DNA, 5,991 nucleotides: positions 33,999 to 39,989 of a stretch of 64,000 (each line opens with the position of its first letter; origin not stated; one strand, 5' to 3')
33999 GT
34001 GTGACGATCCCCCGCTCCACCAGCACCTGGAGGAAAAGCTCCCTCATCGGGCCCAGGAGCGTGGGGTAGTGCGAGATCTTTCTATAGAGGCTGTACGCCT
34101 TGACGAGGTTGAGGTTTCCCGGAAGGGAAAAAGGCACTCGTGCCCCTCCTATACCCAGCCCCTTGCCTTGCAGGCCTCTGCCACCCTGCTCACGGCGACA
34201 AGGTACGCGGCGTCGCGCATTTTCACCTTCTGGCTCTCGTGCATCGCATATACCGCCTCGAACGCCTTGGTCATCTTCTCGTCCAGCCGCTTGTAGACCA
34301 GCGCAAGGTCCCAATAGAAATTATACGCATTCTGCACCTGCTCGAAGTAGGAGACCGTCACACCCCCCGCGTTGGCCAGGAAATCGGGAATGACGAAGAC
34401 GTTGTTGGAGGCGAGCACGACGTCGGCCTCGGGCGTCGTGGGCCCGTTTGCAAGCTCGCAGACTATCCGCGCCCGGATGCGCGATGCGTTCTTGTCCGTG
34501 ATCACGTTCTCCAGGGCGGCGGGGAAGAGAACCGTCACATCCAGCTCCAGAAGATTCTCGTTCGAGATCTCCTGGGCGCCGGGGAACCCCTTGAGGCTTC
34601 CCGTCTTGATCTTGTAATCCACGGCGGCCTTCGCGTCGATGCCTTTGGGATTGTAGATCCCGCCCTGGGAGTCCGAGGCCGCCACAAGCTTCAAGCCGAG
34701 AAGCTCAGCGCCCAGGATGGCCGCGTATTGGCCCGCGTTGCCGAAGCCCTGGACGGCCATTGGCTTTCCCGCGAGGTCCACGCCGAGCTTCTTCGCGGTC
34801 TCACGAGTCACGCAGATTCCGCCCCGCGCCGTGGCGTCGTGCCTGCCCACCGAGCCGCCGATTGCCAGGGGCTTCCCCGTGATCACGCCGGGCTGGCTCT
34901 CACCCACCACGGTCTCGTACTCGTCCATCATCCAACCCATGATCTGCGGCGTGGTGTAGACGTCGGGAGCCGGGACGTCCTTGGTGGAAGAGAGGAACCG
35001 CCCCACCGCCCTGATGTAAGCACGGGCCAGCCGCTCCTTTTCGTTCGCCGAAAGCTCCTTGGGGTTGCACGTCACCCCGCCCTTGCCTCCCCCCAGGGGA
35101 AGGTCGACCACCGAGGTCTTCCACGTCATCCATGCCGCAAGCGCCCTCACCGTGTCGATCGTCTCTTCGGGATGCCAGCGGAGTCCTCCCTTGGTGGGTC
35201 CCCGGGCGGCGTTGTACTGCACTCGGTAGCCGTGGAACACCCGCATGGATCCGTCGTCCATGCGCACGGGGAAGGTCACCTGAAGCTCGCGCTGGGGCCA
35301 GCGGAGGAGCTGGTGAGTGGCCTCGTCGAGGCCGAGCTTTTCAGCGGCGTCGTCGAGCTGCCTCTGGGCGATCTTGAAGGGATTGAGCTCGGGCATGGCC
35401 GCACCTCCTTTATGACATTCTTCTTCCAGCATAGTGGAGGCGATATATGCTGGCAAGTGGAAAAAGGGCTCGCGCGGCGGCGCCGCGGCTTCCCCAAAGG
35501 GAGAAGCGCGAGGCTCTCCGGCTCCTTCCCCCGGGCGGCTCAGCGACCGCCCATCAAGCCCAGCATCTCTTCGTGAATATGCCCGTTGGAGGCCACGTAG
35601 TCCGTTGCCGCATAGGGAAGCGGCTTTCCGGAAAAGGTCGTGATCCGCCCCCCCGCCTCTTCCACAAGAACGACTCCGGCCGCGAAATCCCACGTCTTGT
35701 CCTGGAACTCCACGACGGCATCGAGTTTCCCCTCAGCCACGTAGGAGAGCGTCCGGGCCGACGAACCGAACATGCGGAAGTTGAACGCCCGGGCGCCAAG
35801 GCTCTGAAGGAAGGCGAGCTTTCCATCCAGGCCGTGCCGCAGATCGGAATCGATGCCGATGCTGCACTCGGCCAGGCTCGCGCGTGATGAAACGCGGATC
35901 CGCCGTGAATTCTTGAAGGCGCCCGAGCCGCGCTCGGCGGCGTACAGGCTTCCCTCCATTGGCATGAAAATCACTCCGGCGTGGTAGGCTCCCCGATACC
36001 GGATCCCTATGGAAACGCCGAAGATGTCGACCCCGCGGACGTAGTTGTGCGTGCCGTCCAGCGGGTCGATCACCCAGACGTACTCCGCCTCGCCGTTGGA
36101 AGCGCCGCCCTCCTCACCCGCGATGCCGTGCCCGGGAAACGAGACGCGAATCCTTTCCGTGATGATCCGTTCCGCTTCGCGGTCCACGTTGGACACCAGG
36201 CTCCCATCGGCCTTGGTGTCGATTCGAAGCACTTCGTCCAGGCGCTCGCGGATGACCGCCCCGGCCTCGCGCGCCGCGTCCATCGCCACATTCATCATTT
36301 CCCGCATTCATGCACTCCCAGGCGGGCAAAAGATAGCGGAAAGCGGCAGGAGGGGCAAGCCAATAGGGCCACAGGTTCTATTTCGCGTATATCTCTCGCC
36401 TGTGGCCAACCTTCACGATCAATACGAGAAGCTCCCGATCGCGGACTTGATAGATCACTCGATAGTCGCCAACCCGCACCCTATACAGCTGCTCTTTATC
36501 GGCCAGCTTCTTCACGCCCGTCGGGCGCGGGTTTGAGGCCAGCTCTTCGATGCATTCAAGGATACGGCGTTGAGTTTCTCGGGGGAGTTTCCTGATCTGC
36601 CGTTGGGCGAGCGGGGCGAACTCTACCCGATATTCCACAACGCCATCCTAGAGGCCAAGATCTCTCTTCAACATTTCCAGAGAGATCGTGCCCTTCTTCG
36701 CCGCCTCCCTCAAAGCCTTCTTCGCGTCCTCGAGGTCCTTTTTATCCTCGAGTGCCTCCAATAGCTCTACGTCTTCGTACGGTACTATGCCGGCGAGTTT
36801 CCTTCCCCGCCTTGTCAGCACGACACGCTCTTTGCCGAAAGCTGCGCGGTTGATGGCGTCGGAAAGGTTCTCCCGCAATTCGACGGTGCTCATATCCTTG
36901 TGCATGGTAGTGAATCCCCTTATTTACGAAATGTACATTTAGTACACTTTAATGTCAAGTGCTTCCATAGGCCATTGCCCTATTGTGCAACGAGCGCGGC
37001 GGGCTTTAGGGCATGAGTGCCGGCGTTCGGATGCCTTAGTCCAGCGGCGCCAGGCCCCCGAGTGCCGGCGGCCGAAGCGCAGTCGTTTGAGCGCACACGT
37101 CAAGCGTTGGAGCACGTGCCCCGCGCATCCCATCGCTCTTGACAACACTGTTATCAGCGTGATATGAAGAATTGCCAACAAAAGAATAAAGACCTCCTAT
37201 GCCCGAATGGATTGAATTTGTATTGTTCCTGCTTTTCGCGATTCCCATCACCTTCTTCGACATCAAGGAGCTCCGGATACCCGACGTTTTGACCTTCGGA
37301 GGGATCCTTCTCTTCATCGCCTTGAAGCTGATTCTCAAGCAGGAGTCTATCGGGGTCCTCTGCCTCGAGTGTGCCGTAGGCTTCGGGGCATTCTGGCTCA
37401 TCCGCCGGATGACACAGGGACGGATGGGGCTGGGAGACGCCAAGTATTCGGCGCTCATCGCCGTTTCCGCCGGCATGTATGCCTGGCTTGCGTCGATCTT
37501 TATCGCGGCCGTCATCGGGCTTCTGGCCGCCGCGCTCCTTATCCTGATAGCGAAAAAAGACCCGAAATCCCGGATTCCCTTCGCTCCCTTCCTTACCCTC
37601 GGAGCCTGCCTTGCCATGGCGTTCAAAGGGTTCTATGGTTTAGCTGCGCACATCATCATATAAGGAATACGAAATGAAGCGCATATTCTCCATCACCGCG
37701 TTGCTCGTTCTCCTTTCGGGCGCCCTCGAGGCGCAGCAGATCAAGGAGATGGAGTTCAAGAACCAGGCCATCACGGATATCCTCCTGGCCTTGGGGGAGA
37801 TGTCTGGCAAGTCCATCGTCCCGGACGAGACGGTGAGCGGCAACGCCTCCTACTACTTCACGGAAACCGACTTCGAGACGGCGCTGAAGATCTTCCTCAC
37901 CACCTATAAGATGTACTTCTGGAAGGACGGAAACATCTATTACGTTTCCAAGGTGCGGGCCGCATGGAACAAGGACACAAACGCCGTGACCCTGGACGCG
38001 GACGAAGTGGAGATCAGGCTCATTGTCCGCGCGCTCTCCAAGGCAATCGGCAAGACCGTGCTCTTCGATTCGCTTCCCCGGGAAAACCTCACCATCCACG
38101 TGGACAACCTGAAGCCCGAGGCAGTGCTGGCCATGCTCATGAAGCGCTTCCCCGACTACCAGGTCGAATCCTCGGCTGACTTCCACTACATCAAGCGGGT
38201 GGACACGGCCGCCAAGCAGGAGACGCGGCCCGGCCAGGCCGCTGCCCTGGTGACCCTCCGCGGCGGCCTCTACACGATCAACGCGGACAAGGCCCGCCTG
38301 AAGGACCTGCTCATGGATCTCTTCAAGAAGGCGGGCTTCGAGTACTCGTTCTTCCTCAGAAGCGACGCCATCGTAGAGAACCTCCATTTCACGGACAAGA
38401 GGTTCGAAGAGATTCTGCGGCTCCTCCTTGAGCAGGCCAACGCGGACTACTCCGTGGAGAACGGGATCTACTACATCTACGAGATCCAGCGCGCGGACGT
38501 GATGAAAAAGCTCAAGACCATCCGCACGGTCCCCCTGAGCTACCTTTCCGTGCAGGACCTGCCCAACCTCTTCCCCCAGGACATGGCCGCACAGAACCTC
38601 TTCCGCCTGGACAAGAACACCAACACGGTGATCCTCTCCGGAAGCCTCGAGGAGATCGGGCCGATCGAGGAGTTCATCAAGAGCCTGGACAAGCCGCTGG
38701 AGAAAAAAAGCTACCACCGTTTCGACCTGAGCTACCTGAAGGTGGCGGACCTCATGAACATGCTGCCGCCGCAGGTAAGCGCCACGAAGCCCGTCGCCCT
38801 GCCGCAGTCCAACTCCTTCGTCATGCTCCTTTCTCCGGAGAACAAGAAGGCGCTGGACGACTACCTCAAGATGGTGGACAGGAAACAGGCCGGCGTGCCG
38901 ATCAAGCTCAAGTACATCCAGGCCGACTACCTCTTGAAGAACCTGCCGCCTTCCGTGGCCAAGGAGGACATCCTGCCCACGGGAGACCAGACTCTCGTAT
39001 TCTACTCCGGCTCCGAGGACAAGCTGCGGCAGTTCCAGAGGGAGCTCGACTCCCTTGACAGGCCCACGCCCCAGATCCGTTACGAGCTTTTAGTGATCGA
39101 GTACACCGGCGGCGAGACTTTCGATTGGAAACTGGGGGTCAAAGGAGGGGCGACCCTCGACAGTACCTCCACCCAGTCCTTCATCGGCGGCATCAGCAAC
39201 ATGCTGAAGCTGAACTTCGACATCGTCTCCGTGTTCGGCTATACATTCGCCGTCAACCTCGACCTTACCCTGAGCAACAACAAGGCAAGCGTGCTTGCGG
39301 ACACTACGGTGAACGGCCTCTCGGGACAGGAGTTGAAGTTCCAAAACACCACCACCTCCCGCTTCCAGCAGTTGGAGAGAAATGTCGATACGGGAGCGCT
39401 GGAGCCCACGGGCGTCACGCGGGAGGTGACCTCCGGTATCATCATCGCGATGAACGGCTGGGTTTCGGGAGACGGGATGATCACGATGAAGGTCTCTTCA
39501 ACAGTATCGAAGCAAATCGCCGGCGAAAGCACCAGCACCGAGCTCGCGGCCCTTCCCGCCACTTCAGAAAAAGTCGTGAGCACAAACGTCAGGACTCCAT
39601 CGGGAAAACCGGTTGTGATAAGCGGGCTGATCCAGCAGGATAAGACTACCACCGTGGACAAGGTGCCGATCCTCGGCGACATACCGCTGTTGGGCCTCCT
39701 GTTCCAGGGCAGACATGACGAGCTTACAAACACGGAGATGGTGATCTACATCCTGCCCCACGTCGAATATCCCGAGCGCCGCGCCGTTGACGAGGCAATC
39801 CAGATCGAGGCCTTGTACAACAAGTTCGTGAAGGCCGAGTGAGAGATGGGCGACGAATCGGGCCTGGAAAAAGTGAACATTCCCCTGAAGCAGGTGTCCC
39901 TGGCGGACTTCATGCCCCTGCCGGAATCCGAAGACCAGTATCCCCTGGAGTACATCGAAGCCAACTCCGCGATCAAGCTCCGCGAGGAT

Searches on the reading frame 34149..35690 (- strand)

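Call 44: search_protein_families(library=pfam, proteins=[window:34149-35690:-], max_evalue=0.00001)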
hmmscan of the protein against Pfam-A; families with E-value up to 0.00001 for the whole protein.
window:34149-35690:- (513 aa): 2 families
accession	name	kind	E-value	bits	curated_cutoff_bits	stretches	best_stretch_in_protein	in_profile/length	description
PF00208.27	ELFV_dehydrog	-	3.5e-74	250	23.4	1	278-511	1-241/241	Glutamate/Leucine/Phenylalanine/Valine dehydrogenase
PF02812.23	ELFV_dehydrog_N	-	7.8e-54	181.3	25.3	1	132-259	1-128/129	Glu/Leu/Phe/Val dehydrogenase, dimerisation domain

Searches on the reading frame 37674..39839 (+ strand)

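Call 44: search_protein_families(library=pfam, proteins=[window:37674-39839:+], max_evalue=0.00001)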
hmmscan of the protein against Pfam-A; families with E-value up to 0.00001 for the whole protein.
window:37674-39839:+ (722 aa): 2 families
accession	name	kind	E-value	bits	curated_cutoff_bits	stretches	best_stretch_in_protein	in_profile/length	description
PF00263.26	Secretin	-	9.6e-29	100.6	27.5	1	534-697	4-167/169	Bacterial type II and III secretion system protein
PF03958.22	Secretin_N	-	1.6e-12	47.8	28.2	0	284-341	2-66/69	Bacterial type II/III secretion system short domain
